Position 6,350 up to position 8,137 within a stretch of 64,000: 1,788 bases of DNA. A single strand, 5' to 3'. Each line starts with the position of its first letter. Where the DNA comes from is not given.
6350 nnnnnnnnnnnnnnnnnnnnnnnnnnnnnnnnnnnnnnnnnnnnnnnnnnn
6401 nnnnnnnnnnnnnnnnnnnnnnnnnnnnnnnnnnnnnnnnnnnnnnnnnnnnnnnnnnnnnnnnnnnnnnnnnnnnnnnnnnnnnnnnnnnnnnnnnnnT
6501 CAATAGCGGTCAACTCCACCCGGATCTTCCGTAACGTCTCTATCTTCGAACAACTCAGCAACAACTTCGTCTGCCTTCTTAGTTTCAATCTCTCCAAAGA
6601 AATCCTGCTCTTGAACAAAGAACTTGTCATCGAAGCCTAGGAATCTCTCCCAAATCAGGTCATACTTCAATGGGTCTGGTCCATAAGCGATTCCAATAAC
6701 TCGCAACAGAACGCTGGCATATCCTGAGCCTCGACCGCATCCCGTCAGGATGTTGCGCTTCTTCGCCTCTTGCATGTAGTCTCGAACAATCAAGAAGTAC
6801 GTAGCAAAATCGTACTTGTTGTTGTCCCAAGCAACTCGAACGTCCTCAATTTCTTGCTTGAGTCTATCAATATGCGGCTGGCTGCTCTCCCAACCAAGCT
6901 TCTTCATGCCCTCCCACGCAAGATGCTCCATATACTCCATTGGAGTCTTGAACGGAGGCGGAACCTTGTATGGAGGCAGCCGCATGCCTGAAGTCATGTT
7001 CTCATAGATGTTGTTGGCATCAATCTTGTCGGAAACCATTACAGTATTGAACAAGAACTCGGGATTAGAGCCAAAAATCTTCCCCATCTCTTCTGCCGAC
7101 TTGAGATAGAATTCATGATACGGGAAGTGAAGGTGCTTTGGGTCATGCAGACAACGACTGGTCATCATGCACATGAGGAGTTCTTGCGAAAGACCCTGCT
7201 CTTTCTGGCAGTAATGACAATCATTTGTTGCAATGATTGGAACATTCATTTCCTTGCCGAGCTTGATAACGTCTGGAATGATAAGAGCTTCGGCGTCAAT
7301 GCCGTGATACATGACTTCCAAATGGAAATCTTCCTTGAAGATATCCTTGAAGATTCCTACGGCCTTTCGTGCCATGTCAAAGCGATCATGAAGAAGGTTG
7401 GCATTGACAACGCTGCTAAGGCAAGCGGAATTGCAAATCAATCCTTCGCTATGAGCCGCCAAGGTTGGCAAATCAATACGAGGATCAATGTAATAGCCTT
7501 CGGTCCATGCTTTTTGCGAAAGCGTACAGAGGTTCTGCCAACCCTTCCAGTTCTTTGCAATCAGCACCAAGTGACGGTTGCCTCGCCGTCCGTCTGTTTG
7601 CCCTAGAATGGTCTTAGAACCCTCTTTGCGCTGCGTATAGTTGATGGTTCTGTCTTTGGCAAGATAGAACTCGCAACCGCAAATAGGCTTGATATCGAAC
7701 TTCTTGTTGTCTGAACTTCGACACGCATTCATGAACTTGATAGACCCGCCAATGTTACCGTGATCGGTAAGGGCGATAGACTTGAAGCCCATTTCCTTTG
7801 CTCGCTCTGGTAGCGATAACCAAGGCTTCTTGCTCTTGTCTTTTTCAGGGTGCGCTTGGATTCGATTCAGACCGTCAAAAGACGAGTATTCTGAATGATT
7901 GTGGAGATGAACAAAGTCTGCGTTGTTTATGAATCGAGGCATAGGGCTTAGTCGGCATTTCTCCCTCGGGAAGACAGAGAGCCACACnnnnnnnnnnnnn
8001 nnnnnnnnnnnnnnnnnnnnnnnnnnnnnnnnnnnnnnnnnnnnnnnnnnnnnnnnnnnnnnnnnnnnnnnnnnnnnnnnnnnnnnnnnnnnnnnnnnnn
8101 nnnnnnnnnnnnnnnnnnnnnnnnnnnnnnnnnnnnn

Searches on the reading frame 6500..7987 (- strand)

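Call 19: search_protein_families(library=phrogs, proteins=[window:6500-7987:-], max_evalue=0.001)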
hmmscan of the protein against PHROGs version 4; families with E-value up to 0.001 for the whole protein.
window:6500-7987:- (495 aa): 5 families
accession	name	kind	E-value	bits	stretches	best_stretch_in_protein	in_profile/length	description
phrog_405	-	DNA, RNA and nucleotide metabolism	9.5e-88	296.3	1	21-450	40-435/1190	DNA polymerase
phrog_7513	-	unknown function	1.4e-60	206.5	2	23-301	9-270/461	-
phrog_13169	-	DNA, RNA and nucleotide metabolism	2.3e-27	97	2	61-290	26-237/463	DNA polymerase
phrog_11165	-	DNA, RNA and nucleotide metabolism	7e-08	31.9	1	372-451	40-112/782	DNA polymerase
phrog_11127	-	DNA, RNA and nucleotide metabolism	5.1e-06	27.6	1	373-450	91-170/171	DNA polymerase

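Call 54: search_protein_families(library=pfam, proteins=[window:6500-7987:-], max_evalue=0.001)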
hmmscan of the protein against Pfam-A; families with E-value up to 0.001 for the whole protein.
window:6500-7987:- (495 aa): 2 families
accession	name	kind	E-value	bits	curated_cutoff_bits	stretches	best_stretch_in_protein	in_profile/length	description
PF02811.25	PHP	-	3.9e-37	128.5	26.4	1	27-228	1-164/164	PHP domain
PF07733.18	DNA_pol3_alpha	-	2.1e-16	60.7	23.9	1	351-453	1-97/260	Bacterial DNA polymerase III alpha NTPase domain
